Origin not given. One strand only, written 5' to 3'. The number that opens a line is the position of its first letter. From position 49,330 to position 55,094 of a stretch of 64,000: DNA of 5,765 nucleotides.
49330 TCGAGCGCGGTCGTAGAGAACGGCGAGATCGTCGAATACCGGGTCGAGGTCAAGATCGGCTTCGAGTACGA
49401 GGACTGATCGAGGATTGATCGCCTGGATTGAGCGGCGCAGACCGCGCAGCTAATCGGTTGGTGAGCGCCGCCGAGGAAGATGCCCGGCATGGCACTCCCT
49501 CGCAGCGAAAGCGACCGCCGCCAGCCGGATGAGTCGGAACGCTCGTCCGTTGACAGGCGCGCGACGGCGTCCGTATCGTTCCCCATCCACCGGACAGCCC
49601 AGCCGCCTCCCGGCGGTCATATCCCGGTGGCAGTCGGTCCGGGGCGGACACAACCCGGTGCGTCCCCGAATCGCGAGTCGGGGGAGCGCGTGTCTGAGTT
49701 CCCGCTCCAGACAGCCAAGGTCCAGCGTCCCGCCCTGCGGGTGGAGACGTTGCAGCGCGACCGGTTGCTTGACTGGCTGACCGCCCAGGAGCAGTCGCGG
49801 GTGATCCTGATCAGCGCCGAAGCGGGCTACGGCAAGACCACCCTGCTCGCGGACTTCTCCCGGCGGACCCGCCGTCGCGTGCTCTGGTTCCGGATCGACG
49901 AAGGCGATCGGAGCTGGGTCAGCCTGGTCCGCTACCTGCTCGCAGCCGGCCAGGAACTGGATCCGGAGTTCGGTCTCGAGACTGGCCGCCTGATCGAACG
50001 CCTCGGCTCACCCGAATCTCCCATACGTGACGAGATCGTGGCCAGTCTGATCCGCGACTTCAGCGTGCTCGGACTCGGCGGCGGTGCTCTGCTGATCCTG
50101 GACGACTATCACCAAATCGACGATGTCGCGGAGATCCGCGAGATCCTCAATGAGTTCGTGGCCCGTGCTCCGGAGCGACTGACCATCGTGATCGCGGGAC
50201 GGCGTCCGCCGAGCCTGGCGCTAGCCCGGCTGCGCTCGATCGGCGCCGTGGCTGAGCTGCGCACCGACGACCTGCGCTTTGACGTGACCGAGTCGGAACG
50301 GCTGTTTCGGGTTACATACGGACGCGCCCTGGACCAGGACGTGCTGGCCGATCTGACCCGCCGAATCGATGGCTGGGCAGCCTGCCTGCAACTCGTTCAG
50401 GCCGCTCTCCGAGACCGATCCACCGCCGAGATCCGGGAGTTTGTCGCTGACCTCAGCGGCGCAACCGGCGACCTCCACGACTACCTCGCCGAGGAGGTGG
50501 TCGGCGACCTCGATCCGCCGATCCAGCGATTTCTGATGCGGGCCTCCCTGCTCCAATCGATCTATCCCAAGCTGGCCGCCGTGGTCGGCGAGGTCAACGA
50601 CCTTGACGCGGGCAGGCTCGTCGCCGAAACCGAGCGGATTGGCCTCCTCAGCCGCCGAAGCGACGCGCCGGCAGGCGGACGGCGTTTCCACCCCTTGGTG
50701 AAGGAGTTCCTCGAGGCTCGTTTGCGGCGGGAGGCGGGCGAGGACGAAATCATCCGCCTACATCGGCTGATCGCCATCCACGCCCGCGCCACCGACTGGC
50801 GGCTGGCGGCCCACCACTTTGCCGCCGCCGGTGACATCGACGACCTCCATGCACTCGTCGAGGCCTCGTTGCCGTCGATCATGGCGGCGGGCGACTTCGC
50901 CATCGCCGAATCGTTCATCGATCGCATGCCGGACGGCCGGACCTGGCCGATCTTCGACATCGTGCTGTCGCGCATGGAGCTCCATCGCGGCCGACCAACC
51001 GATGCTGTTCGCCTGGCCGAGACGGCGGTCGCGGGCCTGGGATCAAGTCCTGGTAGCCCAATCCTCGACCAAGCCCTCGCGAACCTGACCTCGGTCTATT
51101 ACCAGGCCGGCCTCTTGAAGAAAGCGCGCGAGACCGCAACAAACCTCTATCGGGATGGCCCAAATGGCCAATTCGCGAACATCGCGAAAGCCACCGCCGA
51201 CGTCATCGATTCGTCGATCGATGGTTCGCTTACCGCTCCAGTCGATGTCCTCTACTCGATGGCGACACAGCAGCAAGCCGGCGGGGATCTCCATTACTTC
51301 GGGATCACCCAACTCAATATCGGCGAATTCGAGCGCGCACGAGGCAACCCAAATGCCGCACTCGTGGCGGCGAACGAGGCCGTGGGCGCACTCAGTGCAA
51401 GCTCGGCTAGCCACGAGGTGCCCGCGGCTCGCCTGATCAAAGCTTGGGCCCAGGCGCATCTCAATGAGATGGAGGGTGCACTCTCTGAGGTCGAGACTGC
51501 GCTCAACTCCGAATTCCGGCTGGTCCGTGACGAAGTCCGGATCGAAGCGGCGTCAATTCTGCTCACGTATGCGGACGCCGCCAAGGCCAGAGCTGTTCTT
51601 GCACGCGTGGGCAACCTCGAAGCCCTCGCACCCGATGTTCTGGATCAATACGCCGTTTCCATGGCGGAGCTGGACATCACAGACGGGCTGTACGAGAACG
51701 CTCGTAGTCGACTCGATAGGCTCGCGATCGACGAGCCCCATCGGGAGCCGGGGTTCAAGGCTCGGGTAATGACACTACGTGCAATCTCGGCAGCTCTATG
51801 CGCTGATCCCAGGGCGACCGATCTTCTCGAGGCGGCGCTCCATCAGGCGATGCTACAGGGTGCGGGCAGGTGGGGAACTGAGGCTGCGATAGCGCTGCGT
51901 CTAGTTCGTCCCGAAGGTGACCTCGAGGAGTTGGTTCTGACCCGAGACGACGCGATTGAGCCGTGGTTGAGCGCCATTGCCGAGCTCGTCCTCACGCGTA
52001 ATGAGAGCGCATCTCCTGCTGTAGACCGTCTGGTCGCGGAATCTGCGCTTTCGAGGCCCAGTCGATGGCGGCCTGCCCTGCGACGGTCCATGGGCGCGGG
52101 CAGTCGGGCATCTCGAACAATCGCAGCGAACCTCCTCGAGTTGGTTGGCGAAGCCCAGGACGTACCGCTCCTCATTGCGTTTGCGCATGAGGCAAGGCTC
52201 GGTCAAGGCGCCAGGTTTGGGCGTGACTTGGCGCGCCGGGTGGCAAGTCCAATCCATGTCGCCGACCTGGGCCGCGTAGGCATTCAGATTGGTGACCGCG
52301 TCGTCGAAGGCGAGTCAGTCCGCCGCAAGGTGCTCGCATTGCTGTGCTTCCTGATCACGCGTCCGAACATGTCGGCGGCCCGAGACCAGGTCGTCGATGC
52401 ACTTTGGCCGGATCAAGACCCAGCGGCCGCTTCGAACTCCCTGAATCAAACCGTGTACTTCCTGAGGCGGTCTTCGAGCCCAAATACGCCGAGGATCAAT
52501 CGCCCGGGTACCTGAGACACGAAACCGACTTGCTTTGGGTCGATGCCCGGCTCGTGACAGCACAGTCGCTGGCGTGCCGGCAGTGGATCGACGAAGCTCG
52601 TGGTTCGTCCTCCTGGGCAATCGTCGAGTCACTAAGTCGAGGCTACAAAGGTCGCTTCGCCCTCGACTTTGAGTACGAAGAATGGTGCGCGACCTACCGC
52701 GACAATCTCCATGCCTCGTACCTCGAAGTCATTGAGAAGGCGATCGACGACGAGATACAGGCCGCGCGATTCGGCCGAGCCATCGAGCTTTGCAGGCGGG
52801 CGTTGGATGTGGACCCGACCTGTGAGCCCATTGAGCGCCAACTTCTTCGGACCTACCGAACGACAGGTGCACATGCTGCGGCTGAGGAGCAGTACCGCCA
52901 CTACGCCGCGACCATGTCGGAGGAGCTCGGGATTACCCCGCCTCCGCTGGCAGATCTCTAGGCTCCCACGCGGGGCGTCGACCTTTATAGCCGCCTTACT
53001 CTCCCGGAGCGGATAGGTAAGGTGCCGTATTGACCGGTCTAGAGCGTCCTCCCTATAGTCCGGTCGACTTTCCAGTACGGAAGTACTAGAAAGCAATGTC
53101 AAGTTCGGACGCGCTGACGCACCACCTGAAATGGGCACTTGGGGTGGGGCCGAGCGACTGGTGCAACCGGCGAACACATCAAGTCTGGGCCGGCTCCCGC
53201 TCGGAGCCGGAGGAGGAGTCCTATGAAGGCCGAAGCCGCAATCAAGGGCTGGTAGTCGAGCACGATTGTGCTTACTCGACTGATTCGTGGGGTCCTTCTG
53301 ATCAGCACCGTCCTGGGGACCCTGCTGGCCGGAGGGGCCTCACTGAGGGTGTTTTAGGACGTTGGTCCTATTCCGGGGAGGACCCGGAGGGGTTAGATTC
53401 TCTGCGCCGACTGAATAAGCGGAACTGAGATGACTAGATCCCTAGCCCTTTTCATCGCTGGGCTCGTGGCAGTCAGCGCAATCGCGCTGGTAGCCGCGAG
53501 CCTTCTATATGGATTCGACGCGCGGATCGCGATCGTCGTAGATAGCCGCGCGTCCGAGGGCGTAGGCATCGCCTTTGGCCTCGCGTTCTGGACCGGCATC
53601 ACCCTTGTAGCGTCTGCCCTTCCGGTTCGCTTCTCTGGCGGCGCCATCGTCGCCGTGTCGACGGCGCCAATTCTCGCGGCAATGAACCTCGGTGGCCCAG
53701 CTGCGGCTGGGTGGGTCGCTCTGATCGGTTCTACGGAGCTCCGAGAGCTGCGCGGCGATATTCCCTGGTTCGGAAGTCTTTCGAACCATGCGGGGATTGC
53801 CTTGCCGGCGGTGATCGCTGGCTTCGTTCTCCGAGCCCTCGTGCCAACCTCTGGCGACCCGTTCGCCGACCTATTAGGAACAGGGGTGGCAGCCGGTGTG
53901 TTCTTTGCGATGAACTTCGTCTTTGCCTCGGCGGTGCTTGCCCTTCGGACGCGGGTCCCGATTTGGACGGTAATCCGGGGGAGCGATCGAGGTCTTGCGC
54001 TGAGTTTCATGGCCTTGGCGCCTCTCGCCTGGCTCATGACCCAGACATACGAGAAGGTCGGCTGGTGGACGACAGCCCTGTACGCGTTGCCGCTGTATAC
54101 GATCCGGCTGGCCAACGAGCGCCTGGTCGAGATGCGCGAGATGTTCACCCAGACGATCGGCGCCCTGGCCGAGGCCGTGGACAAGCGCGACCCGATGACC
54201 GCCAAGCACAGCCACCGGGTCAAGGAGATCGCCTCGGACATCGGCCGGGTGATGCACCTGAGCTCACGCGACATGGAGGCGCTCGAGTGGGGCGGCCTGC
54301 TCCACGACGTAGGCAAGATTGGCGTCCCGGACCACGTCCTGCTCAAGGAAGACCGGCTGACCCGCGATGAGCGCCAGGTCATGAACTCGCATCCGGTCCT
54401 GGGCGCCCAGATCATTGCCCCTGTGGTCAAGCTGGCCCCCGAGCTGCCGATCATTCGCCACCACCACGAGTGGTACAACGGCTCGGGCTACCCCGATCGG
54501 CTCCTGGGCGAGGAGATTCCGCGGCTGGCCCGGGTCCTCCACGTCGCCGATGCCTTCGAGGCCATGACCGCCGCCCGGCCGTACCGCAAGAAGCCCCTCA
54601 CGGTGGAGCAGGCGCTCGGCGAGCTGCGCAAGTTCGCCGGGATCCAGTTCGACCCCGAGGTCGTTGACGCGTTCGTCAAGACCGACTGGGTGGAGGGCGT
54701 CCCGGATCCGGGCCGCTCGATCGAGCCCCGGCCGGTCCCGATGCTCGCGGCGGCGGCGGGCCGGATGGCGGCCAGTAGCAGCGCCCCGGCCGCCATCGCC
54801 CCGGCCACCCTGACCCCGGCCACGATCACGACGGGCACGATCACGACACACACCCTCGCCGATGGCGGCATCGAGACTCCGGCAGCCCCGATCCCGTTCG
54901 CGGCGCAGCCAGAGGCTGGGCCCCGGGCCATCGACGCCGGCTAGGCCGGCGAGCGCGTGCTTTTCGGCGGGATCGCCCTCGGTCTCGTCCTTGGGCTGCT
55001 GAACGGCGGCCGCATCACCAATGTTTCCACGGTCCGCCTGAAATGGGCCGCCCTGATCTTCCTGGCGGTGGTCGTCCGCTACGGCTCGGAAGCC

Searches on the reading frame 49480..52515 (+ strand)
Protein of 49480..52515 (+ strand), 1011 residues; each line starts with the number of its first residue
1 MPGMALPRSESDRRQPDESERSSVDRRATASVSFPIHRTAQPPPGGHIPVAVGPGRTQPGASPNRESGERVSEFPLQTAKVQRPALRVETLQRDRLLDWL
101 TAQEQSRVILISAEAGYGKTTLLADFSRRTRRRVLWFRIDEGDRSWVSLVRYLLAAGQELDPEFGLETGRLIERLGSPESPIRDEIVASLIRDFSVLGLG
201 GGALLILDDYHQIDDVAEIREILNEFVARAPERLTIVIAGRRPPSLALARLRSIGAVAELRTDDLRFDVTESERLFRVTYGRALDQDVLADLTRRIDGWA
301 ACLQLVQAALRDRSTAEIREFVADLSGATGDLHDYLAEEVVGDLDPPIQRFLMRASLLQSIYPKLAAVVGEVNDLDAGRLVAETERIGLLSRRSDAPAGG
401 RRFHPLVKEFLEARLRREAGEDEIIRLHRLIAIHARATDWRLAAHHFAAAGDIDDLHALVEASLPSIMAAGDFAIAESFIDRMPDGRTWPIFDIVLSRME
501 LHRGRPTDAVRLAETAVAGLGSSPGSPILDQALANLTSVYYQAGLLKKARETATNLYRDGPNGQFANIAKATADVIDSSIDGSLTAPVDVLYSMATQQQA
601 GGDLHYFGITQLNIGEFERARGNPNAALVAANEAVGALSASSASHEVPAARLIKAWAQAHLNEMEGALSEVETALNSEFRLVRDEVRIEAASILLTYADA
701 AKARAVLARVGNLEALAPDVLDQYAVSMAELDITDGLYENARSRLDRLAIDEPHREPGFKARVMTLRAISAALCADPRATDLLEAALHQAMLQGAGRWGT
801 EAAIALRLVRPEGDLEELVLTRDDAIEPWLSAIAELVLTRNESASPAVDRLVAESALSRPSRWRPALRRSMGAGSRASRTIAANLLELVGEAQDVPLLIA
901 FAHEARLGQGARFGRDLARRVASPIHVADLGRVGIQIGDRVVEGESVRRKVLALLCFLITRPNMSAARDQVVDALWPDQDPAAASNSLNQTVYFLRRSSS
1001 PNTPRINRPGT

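Call 51: search_protein_families(library=pfam, proteins=[window:49480-52515:+], max_evalue=0.001)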
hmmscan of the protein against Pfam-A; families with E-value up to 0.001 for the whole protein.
window:49480-52515:+ (1011 aa): 4 families
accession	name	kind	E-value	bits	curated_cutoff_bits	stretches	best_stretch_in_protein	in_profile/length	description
PF13191.12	AAA_16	-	3.4e-06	28.1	32.6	1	92-216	8-147/167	AAA ATPase domain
PF13401.12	AAA_22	-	5.1e-06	27.3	27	1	105-240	4-122/130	AAA domain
PF24883.2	NPHP3_N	-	3.3e-05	24.6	24.8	1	91-241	7-164/164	Nephrocystin 3, N-terminal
PF00486.34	Trans_reg_C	-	0.00021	21.7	26.2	1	949-998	8-56/77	Transcriptional regulatory protein, C terminal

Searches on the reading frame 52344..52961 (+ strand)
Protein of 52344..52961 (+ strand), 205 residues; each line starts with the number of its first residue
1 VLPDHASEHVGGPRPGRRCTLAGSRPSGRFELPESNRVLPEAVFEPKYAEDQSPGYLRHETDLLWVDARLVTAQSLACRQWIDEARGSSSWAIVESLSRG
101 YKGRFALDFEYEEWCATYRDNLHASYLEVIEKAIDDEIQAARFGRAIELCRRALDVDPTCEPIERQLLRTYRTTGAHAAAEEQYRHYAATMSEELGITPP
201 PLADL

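Call 51: search_protein_families(library=pfam, proteins=[window:52344-52961:+], max_evalue=0.001)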
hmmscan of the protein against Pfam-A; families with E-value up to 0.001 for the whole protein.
window:52344-52961:+ (205 aa): 1 family
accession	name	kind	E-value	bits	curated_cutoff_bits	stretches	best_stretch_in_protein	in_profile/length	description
PF03704.23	BTAD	-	1.4e-15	58.4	22.1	1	99-201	34-136/146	Bacterial transcriptional activator domain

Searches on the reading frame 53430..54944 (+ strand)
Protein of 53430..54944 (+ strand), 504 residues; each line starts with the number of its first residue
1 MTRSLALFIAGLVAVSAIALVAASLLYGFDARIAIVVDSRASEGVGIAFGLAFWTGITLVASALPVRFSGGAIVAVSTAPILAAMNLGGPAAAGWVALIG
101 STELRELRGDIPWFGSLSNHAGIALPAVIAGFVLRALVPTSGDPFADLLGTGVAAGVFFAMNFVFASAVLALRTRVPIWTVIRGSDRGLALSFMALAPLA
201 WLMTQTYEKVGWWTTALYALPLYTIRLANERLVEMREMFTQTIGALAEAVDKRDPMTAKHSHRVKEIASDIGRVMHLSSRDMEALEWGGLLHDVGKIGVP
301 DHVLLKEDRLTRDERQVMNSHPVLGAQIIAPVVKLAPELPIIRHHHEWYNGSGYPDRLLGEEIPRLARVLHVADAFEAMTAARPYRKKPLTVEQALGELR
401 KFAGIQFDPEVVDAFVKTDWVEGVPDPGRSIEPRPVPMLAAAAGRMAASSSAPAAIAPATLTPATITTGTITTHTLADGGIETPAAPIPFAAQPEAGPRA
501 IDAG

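Call 51: search_protein_families(library=pfam, proteins=[window:53430-54944:+], max_evalue=0.001)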
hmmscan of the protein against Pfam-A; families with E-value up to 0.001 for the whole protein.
window:53430-54944:+ (504 aa): 3 families
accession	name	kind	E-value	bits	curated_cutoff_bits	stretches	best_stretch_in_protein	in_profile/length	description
PF13487.12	HD_5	-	6.4e-40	137.1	27.2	1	246-411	3-170/170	HD domain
PF01966.28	HD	-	2.5e-19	70.1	22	1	258-379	2-116/116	HD domain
PF20972.2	MASE9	-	5.3e-07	30.2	24.3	1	47-229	26-200/203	MASE9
